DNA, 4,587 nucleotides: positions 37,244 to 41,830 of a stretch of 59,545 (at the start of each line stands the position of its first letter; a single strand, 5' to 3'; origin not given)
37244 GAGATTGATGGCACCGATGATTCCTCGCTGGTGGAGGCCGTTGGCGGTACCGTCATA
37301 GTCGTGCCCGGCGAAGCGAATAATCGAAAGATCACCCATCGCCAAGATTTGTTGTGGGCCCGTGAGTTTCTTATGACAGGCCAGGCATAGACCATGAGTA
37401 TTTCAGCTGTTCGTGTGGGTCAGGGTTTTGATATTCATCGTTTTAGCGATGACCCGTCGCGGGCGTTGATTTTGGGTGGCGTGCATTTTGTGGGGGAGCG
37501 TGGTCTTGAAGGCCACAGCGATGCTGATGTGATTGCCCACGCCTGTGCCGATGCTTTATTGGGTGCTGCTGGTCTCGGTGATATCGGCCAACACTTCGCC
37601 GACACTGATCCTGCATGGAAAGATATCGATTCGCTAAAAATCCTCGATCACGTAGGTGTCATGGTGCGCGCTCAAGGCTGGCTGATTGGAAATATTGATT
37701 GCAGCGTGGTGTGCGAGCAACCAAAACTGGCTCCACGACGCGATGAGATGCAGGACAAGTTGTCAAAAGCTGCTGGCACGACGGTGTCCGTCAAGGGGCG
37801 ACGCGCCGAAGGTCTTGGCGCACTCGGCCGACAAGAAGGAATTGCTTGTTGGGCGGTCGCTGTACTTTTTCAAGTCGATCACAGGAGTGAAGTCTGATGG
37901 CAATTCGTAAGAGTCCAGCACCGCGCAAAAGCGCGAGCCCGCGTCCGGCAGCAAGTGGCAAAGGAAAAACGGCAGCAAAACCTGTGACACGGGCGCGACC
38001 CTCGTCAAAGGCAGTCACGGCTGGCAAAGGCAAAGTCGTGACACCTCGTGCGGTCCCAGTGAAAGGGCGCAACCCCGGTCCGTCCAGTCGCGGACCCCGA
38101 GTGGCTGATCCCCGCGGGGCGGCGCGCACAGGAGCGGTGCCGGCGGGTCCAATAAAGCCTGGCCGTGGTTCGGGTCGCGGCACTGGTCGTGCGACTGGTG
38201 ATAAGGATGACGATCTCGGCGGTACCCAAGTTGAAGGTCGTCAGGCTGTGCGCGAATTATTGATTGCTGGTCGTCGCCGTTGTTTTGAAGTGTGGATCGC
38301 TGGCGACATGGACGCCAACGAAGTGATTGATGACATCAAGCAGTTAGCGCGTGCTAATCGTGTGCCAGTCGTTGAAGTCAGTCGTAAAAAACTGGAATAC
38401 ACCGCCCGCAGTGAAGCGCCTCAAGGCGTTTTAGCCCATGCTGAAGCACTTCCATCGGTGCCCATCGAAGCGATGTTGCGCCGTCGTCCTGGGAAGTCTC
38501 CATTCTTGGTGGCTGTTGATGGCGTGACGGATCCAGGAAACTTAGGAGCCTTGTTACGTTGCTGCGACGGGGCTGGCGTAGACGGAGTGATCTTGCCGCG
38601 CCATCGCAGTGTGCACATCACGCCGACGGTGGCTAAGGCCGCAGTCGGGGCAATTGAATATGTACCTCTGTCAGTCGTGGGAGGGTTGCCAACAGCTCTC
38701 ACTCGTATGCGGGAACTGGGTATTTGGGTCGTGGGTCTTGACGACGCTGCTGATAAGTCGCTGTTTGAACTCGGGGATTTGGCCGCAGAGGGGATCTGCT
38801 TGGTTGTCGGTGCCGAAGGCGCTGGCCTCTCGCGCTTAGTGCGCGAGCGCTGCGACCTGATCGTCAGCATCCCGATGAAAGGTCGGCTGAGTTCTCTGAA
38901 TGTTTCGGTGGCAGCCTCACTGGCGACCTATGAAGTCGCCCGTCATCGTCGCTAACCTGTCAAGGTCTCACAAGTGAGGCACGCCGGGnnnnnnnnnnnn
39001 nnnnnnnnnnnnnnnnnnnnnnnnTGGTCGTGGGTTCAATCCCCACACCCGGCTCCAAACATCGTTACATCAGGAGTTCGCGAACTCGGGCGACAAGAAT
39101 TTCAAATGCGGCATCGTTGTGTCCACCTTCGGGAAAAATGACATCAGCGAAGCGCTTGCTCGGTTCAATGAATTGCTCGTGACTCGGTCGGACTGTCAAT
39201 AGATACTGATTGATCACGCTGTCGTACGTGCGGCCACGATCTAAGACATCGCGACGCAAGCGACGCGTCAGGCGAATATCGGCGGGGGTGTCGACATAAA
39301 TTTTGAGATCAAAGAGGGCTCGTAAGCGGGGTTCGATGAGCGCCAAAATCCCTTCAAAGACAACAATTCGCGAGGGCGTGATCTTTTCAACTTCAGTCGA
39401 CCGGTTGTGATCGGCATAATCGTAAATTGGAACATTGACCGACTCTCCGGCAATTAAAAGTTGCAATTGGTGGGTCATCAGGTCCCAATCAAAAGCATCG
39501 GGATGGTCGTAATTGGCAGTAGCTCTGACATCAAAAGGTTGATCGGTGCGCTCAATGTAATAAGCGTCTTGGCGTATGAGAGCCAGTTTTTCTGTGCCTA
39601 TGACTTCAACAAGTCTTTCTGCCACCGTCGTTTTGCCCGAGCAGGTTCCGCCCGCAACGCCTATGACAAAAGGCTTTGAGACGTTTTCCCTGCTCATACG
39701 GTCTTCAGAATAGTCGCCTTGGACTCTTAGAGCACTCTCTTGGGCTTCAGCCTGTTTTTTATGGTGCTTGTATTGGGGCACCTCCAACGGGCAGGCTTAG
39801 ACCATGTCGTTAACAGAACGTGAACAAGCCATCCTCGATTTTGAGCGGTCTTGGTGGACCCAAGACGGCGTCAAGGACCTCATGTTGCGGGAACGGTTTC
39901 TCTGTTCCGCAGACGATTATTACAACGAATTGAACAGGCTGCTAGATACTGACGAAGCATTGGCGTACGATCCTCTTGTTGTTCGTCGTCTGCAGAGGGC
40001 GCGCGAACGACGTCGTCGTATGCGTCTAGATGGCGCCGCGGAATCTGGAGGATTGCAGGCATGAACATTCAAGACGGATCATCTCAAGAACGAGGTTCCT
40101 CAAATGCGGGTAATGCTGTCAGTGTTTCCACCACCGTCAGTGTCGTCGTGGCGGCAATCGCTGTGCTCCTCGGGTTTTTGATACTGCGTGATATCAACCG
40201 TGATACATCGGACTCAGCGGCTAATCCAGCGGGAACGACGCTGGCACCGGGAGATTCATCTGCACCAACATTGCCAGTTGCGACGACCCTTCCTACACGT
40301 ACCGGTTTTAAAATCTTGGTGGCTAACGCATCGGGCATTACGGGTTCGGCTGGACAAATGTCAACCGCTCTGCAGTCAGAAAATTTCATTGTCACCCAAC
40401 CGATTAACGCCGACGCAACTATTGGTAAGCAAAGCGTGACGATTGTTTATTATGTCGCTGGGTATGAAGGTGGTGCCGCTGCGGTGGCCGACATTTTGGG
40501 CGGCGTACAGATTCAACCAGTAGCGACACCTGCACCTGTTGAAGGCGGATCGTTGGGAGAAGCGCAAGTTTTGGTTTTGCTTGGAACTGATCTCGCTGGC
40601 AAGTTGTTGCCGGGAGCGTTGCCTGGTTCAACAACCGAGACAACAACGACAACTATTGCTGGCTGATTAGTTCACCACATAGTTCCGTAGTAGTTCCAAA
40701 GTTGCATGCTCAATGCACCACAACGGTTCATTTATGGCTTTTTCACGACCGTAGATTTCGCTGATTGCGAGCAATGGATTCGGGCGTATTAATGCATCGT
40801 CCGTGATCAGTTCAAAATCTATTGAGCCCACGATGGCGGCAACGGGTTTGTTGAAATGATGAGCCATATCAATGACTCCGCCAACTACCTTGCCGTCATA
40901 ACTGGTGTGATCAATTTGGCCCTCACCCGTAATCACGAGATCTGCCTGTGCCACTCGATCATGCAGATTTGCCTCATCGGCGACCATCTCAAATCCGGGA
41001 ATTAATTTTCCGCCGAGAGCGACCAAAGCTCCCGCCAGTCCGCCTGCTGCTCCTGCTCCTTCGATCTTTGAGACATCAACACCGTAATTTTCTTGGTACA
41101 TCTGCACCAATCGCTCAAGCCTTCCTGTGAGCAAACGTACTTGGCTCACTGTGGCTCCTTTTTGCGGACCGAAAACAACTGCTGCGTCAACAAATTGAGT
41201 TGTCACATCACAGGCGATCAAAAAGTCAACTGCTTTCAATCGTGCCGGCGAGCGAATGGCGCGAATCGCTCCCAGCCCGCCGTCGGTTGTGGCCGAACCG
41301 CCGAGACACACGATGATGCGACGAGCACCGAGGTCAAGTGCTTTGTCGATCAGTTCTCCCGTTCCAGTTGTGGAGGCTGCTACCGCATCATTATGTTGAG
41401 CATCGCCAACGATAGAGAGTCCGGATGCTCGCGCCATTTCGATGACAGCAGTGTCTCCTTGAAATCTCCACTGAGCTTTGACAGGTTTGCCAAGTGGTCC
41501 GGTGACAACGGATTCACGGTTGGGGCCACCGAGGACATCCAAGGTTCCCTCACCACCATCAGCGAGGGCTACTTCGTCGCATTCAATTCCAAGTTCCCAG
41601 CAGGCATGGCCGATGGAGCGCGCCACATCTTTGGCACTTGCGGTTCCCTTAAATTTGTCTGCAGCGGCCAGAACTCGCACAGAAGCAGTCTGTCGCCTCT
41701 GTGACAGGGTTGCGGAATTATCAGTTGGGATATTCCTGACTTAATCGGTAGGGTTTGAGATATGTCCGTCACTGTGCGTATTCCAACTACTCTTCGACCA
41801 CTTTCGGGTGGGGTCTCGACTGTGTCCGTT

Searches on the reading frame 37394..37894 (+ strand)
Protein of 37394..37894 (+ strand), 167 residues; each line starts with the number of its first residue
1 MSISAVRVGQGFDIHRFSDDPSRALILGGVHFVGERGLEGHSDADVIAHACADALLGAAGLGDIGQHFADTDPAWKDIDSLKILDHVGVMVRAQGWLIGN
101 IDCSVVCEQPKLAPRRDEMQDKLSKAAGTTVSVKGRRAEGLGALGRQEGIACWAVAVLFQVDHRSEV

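Call 7: search_protein_families(library=pfam, proteins=[window:37394-37894:+], max_evalue=0.001)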
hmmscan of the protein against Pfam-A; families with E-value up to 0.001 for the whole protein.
window:37394-37894:+ (167 aa): 1 family
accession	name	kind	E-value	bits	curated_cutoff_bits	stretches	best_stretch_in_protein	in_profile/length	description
PF02542.21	YgbB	-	4.5e-58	196.4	26.7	1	6-158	1-154/155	YgbB family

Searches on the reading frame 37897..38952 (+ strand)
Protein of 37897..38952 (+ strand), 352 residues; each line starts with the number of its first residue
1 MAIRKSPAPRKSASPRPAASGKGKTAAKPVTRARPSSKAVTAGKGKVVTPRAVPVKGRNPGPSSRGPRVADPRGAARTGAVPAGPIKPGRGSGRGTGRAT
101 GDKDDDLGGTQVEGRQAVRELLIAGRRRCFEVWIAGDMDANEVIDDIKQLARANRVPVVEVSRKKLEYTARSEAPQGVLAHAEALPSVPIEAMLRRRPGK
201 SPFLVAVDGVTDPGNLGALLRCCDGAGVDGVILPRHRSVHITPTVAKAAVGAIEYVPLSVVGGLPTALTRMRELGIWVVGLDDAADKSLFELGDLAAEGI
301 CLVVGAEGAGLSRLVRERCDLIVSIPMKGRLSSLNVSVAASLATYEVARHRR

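Call 8: search_protein_families(library=pfam, proteins=[window:37897-38952:+], max_evalue=0.001)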
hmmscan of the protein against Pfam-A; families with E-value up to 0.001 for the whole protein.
window:37897-38952:+ (352 aa): 2 families
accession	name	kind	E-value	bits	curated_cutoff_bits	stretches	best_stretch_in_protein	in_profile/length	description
PF00588.24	SpoU_methylase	-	1.1e-36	126.5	29.7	1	203-345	2-142/142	SpoU rRNA Methylase family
PF08032.17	SpoU_sub_bind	-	3.7e-13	50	22.8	1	112-185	2-73/76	RNA 2'-O ribose methyltransferase substrate binding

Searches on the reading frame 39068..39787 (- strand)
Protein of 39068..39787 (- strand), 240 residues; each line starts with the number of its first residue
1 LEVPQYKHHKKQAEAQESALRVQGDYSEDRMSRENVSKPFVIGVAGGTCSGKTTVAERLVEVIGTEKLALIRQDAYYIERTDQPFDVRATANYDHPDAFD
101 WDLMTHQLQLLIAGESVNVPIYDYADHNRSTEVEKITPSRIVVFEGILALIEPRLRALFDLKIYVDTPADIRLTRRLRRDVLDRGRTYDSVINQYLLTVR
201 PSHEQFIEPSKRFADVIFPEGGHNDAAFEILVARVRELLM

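Call 8: search_protein_families(library=pfam, proteins=[window:39068-39787:-], max_evalue=0.001)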
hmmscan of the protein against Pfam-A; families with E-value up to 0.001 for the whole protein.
window:39068-39787:- (240 aa): 3 families
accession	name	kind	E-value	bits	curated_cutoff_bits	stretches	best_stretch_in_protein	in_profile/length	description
PF00485.24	PRK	-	1.6e-45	155.8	22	1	41-225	1-194/196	Phosphoribulokinase / Uridine kinase family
PF13238.12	AAA_18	-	2.9e-05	25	29.4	1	42-180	1-112/128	AAA domain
PF01121.26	CoaE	-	3.9e-05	23.8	27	0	41-63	2-23/180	Dephospho-CoA kinase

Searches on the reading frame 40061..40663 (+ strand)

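Call 8: search_protein_families(library=pfam, proteins=[window:40061-40663:+], max_evalue=0.001)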
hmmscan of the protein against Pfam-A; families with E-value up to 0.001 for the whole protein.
window:40061-40663:+ (201 aa): 1 family
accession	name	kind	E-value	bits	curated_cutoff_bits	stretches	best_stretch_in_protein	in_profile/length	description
PF13399.11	LytR_C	-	6.6e-10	40.2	22.2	1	84-177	3-85/86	LytR cell envelope-related transcriptional attenuator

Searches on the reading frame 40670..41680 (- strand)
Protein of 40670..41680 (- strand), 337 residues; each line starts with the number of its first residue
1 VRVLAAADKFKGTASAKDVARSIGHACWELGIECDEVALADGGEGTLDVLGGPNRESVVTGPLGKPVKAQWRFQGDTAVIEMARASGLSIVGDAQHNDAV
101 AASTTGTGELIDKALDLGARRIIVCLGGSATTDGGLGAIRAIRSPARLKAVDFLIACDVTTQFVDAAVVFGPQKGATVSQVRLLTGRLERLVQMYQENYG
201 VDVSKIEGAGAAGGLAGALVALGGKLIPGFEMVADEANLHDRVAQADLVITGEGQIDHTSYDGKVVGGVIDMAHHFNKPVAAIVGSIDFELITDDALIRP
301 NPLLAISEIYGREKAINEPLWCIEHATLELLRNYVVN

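Call 8: search_protein_families(library=pfam, proteins=[window:40670-41680:-], max_evalue=0.001)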
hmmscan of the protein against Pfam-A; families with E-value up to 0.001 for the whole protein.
window:40670-41680:- (337 aa): 1 family
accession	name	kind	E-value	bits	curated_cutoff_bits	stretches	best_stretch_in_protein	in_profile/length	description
PF02595.20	Gly_kinase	-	5.1e-83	279.5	23.3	2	146-288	179-325/372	Glycerate kinase family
